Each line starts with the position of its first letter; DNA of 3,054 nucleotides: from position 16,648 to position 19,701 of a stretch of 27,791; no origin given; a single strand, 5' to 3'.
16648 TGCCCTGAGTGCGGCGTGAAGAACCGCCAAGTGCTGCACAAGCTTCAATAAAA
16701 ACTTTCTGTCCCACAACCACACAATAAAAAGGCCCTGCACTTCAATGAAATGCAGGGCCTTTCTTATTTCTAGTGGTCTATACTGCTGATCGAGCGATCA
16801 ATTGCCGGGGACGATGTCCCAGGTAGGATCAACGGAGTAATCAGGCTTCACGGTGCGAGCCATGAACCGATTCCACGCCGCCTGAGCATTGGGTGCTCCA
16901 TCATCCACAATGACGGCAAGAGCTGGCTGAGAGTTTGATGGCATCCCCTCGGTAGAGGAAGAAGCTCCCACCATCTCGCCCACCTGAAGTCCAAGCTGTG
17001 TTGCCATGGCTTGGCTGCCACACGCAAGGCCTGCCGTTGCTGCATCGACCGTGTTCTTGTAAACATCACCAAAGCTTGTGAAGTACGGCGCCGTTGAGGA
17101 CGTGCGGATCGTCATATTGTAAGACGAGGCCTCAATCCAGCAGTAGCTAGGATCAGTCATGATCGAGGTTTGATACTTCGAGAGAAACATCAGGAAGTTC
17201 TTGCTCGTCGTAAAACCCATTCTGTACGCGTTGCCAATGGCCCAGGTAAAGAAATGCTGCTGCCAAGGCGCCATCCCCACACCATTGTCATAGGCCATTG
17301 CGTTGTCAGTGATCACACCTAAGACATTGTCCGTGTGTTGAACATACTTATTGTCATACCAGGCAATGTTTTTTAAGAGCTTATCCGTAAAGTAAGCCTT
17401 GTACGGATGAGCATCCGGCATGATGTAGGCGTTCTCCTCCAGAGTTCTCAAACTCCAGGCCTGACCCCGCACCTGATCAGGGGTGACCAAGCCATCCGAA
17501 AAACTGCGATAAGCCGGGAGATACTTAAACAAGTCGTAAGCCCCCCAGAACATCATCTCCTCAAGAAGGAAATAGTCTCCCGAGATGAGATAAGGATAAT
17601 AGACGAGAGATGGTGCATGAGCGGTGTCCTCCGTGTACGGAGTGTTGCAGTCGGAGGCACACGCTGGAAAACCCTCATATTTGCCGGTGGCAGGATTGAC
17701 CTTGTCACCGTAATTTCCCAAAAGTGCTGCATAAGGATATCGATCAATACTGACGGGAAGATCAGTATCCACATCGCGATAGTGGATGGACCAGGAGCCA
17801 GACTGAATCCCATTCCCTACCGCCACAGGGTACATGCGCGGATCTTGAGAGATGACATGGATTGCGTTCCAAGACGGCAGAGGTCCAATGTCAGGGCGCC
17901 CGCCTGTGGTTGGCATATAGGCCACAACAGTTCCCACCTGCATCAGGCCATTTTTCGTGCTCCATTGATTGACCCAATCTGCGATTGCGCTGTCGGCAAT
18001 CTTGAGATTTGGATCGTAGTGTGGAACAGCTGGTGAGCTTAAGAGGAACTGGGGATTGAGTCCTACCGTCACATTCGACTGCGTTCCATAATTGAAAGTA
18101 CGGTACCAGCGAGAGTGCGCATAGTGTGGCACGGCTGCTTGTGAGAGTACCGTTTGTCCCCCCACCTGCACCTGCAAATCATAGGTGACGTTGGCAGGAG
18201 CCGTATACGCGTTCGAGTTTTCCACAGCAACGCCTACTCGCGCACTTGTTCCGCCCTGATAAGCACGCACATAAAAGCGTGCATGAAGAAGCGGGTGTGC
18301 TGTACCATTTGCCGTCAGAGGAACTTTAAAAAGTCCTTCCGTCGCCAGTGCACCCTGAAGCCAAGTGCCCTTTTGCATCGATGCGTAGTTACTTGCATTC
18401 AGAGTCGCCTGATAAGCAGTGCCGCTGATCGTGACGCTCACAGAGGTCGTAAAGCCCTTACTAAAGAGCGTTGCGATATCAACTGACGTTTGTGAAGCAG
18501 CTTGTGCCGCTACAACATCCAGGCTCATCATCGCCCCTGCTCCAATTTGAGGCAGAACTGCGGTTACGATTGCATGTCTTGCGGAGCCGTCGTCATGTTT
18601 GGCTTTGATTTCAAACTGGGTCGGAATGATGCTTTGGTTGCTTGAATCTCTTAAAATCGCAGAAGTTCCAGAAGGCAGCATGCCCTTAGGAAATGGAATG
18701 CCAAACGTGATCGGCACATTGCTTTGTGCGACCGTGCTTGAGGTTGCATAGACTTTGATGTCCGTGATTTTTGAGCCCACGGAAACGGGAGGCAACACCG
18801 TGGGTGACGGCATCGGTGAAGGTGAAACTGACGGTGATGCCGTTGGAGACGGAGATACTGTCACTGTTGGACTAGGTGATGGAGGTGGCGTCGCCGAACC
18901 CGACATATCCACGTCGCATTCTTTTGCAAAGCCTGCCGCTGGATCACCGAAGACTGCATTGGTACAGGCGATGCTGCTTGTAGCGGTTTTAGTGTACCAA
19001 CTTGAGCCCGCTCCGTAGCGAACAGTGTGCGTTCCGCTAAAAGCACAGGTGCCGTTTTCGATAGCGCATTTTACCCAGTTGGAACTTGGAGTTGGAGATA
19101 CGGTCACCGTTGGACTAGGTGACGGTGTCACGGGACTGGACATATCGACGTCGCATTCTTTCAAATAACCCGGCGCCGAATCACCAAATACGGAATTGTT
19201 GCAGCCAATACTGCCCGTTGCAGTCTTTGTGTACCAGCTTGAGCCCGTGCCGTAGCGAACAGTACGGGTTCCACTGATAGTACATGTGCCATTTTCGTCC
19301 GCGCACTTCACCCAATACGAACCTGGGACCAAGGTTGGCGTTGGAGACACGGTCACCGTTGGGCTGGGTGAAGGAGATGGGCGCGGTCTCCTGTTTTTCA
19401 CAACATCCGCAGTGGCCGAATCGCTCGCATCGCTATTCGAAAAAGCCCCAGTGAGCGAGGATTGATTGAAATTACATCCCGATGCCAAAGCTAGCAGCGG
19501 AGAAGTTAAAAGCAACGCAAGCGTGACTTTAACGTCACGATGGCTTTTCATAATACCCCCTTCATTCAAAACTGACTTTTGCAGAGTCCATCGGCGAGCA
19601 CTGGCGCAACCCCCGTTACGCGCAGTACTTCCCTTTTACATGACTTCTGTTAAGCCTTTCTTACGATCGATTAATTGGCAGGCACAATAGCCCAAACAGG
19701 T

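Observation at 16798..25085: Head-to-tail array of three paralogous large secreted proteins of an unrecognised family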

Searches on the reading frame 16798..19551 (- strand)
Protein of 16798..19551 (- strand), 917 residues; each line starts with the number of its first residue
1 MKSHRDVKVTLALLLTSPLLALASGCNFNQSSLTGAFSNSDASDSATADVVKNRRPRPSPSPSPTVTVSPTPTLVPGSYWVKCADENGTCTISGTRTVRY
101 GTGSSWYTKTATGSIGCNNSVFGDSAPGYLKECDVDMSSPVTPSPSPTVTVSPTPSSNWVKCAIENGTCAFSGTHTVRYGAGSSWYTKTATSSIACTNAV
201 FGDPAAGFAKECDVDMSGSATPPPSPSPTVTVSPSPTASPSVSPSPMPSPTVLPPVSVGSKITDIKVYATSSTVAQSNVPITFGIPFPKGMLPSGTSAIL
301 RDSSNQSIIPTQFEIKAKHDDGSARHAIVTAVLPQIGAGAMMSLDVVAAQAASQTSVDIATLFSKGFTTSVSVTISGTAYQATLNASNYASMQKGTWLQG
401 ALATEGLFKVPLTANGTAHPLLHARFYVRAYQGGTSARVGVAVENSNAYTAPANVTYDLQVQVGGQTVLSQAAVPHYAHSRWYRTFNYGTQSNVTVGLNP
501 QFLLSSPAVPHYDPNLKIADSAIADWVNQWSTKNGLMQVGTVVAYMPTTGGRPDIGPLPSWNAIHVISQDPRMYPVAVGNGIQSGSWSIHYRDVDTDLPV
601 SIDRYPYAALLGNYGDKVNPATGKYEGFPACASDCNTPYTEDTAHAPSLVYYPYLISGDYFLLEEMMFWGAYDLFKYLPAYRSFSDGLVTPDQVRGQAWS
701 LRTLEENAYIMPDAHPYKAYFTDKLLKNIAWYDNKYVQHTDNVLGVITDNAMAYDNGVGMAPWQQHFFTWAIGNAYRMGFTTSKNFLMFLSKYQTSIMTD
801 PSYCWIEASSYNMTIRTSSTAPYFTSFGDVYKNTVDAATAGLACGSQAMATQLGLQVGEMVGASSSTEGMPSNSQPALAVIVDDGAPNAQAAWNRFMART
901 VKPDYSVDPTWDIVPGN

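Call 6: search_protein_families(library=pfam, proteins=[window:16798-19551:-], max_evalue=1)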
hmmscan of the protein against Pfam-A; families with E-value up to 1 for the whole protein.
window:16798-19551:- (917 aa): 2 families
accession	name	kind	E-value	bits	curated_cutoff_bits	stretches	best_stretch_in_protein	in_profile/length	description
PF19501.5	PcRGLX_1st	-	0.00022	21.4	22.1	1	277-325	15-62/83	PcRGLX-like N-terminal RIFT barrel domain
PF14720.11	NiFe_hyd_SSU_C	-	0.75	10.6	27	0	167-206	38-77/80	NiFe/NiFeSe hydrogenase small subunit C-terminal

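Call 7: search_protein_families(library=ncbifam, proteins=[window:16798-19551:-], max_evalue=1)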
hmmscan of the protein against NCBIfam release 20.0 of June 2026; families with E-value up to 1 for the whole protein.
window:16798-19551:- (917 aa): 1 family
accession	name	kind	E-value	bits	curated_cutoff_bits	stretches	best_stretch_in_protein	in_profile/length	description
TIGR03717.1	R_switched_YjbE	subfamily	0.14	11.9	134.8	1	318-380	86-146/176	YjbE family putative metal transport protein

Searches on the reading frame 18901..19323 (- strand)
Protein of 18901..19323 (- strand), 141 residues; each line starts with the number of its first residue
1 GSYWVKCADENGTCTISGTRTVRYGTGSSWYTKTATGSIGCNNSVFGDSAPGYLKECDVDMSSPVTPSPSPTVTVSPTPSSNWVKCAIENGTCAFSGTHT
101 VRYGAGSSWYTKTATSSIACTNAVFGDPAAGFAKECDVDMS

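Call 34: search_solved_structures(query=window:18901-19323:-, max_evalue=10, show_alignments=2)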
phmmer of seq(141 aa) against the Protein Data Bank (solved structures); distinct sequences matched with E-value up to 10: 2.
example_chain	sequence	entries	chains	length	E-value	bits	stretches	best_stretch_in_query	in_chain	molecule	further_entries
5h4s_A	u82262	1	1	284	0.00029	24.6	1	114-141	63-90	L-rhamnose-binding lectin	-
7s83_A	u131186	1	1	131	0.51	14.1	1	71-108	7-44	ShAb01 VNAR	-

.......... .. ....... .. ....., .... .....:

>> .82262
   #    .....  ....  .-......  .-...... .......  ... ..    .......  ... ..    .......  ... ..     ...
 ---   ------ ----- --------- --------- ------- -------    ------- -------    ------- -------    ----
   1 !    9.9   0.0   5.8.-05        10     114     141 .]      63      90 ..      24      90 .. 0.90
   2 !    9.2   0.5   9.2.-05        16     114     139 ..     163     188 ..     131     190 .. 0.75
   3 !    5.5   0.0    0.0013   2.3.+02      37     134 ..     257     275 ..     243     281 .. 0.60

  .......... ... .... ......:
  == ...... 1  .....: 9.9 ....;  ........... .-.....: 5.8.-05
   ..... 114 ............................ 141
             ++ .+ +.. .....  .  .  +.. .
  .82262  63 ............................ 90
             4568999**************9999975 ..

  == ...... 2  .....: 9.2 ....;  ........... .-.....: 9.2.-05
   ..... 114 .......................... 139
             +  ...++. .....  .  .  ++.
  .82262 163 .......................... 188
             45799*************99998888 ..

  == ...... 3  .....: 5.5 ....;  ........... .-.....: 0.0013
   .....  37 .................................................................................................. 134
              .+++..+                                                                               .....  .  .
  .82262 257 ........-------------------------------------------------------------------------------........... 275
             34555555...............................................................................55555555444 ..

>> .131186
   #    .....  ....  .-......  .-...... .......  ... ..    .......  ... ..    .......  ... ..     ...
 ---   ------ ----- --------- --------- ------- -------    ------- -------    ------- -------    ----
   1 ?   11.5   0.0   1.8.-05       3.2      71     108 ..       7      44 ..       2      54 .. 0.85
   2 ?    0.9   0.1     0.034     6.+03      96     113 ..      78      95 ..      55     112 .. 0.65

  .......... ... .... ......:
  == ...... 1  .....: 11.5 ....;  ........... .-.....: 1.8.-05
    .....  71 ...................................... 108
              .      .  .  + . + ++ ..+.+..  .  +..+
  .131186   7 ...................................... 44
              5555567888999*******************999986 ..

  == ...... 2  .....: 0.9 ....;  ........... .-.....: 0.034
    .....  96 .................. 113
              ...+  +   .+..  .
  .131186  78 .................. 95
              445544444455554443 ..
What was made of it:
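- On SUEL/rhamnose-binding lectin domain (for the 4-Cys modules of copy C): Only the C-terminal VFGDP..G..K motif aligns to 5H4S (whole-sequence E 2.9e-4; each stretch is individually insignificant) (call 34).
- It also shares the VFGDP..G..K motif with a rhamnose-binding lectin (call 34).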

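Call 35: search_protein_families(library=pfam, proteins=[window:18901-19323:-], max_evalue=10)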
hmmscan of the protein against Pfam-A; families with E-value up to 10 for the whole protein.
seq(141 aa): 3 families
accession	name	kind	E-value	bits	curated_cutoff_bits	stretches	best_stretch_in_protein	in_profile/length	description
PF14720.11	NiFe_hyd_SSU_C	-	0.0041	17.9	27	2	91-130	38-77/80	NiFe/NiFeSe hydrogenase small subunit C-terminal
PF17357.7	FIT1_2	-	0.13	13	26.1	2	16-40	60-84/86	Facilitor Of iron transport 1 and 2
PF17486.7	Cys_Knot_tox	-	8.3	7.2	27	0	6-33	25-52/70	Cystine knot toxins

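Call 76: find_homologous_proteins(query=window:18901-19320:-, max_evalue=0.001)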
Query seq(140 aa) (140 aa): 11 proteins with E <= 0.001 among 224 candidates.
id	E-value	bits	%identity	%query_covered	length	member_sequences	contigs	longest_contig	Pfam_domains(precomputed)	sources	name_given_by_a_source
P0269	6.3e-97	340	58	98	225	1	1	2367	-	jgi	jgi:hypothetical protein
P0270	9.4e-49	184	66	96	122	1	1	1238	-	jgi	jgi:hypothetical protein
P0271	1.0e-39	154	45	95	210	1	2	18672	-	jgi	jgi:hypothetical protein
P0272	3.2e-36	143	41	95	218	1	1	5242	-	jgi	jgi:hypothetical protein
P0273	5.6e-33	132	49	96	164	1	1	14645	-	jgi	jgi:hypothetical protein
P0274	7.2e-30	122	54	93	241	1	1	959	-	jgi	jgi:hypothetical protein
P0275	6.4e-28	116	47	88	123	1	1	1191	-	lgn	-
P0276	4.0e-20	91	42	95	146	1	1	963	-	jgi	jgi:alpha-L-rhamnosidase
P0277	1.2e-17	83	57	49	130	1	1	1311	PF04964.20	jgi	jgi:Flp pilus assembly pilin Flp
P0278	3.5e-12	65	61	39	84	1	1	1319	-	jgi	jgi:hypothetical protein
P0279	4.6e-6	45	51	40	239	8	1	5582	PF00150.25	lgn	-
